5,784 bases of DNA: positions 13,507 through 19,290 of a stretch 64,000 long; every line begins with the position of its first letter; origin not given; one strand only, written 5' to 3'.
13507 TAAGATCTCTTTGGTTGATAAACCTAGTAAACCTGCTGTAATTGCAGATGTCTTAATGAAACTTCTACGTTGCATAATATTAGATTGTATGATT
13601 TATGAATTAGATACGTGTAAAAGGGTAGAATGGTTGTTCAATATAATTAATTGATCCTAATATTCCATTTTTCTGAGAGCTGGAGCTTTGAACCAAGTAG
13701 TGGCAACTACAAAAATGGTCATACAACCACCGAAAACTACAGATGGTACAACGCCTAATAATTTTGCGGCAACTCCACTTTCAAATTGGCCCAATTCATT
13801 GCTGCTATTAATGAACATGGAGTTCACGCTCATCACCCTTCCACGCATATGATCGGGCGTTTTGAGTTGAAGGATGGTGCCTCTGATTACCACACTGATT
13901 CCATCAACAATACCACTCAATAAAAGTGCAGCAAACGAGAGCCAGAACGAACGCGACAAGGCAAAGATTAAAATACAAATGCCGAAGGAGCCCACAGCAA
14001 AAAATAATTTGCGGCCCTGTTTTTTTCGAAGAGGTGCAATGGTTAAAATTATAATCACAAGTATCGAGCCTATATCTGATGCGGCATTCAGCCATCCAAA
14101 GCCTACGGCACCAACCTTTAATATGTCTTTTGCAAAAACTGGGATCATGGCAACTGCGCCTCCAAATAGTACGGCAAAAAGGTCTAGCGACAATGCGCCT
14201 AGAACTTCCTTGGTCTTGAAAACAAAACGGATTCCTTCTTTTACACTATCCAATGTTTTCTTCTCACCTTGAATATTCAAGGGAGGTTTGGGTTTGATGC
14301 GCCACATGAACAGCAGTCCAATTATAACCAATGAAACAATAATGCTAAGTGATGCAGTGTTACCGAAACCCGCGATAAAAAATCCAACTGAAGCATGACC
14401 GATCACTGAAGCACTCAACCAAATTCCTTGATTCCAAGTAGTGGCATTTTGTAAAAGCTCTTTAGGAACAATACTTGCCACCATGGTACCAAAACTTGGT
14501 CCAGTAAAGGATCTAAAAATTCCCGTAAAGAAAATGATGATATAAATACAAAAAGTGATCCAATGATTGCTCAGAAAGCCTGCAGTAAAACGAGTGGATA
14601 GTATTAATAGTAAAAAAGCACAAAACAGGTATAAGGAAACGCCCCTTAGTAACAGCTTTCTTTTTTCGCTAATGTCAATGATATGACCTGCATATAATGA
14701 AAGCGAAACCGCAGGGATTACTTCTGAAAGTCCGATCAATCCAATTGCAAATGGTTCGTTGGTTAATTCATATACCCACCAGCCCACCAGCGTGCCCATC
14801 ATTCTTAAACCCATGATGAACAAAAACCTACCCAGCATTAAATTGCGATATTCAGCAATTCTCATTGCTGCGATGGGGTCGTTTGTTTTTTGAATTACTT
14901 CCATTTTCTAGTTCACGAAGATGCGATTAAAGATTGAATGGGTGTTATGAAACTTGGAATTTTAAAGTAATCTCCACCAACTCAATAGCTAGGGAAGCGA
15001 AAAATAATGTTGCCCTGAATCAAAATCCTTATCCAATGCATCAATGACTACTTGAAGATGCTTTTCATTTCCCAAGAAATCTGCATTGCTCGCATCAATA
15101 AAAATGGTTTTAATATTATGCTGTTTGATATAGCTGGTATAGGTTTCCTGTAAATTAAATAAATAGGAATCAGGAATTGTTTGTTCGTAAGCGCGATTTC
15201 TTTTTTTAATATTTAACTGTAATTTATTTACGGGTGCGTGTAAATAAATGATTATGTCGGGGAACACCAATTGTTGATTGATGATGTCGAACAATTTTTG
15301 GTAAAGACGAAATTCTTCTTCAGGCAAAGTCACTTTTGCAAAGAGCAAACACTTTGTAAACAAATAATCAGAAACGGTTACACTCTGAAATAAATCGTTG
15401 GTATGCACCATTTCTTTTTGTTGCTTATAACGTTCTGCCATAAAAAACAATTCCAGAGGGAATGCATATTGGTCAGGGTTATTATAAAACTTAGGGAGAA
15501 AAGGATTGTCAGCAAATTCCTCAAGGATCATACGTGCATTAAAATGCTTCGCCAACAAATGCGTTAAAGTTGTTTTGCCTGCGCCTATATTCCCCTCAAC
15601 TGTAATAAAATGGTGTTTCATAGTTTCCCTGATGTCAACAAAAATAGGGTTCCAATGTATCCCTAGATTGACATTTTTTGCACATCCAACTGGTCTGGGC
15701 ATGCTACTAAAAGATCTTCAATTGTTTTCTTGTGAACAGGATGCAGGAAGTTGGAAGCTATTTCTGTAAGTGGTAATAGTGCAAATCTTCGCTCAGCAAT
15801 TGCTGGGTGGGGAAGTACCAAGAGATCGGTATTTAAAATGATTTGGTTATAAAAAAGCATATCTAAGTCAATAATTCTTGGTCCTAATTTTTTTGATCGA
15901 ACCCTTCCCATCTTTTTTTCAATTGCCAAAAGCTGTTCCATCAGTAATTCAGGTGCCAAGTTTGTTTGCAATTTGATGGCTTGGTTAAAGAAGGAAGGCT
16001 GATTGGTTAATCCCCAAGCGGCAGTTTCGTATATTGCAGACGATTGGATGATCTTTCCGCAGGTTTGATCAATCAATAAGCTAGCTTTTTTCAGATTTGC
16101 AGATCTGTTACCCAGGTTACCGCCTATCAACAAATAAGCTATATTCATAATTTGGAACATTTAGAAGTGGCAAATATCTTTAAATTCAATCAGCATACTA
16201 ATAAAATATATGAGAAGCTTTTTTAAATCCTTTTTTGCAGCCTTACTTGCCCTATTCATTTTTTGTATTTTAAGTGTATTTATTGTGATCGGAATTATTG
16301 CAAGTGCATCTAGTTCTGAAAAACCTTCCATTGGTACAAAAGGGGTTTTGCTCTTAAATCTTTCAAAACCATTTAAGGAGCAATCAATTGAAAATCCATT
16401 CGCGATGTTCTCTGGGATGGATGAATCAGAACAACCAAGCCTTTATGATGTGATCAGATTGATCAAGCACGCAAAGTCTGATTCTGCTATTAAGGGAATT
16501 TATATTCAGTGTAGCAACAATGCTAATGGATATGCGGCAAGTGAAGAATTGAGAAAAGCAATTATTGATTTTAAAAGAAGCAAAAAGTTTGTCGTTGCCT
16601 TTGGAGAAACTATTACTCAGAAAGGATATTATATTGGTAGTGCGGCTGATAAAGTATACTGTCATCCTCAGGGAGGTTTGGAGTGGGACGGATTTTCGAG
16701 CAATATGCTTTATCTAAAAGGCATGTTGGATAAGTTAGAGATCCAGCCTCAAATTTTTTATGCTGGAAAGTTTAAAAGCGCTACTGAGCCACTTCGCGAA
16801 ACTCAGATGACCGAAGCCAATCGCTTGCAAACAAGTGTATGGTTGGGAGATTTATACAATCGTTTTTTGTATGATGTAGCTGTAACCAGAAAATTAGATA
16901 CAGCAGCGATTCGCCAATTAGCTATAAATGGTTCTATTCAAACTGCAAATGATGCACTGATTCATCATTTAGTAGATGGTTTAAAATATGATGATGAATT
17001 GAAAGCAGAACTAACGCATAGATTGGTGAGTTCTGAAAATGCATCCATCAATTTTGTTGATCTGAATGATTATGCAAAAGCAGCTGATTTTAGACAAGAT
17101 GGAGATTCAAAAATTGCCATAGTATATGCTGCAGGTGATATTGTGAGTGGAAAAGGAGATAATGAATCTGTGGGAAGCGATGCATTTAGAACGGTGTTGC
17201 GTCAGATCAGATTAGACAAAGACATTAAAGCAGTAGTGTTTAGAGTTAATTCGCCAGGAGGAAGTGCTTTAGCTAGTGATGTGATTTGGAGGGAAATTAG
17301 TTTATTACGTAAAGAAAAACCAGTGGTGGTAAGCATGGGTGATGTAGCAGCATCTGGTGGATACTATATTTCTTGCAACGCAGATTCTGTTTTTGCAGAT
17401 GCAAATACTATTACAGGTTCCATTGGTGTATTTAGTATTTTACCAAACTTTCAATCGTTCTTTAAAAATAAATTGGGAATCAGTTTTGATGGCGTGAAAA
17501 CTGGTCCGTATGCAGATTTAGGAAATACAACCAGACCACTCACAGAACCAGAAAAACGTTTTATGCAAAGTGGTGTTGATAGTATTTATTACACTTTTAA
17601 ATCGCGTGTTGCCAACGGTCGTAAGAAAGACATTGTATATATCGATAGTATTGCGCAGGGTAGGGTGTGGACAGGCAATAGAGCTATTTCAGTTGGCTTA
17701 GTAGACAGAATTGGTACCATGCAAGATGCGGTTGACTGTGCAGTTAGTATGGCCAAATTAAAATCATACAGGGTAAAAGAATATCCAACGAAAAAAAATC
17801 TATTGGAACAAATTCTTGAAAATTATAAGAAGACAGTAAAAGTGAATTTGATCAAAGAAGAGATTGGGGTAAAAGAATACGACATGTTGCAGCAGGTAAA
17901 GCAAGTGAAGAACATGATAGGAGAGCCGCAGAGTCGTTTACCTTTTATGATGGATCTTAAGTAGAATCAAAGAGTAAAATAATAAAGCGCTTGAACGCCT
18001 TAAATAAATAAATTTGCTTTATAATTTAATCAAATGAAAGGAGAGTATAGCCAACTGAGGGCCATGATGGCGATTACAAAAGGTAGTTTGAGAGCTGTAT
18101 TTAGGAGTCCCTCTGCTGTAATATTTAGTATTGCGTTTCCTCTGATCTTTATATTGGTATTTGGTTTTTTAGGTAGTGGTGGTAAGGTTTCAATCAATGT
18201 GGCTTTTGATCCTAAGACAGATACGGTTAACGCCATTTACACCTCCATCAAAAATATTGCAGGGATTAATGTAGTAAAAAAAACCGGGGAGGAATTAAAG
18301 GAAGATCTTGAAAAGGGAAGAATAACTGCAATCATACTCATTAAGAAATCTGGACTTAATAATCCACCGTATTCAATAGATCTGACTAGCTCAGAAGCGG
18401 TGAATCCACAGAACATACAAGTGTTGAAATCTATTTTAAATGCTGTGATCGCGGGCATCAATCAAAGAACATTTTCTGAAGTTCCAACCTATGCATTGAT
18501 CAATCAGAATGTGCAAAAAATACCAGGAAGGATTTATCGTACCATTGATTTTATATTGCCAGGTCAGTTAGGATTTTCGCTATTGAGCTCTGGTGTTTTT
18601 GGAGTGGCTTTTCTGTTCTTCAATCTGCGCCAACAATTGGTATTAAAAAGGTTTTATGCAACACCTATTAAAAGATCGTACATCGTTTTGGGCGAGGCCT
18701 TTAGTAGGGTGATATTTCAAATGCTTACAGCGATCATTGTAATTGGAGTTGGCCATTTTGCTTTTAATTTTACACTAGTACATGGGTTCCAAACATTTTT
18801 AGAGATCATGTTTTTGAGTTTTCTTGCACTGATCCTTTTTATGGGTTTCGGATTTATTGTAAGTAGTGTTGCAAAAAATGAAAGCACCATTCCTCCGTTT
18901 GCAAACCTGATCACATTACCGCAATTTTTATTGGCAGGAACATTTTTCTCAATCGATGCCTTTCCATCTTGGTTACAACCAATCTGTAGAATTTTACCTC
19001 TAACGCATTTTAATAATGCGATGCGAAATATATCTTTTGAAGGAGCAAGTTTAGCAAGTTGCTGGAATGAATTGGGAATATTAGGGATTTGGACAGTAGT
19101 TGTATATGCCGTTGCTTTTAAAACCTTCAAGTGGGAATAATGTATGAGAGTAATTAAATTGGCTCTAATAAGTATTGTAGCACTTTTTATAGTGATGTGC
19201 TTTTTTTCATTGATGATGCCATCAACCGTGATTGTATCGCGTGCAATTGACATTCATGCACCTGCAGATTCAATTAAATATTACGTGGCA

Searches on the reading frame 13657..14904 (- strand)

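Call 38: search_protein_families(library=pfam, proteins=[window:13657-14904:-], max_evalue=0.00001)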
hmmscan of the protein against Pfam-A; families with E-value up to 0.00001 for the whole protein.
window:13657-14904:- (415 aa): 2 families
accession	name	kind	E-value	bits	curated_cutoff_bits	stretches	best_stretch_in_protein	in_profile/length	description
PF07690.21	MFS_1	-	4.3e-28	98.7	33.4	1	22-368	1-342/347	Major Facilitator Superfamily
PF05977.19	MFS_3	-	6.7e-28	97.9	27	1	10-405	3-391/524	Transmembrane secretion effector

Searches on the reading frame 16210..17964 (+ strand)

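Call 38: search_protein_families(library=pfam, proteins=[window:16210-17964:+], max_evalue=0.00001)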
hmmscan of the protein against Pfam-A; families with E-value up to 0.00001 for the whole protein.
window:16210-17964:+ (584 aa): 1 family
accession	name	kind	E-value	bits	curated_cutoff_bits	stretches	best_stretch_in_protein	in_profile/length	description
PF01343.23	Peptidase_S49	-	1.6e-77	259.2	24.9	2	366-517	3-153/154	Peptidase family S49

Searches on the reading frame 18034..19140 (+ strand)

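Call 38: search_protein_families(library=pfam, proteins=[window:18034-19140:+], max_evalue=0.00001)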
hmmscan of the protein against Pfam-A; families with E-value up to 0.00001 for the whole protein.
window:18034-19140:+ (368 aa): 3 families
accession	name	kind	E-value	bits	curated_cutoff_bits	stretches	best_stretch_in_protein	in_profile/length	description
PF12698.13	ABC2_membrane_3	-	5e-30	105.2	31.6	1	29-362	4-346/347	ABC-2 family transporter protein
PF01061.29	ABC2_membrane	-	3.5e-25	89.2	26.9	1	130-333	22-209/211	ABC-2 type transporter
PF12679.13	ABC2_membrane_2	-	1.4e-07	31.5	27.2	1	204-366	99-279/283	ABC-2 family transporter protein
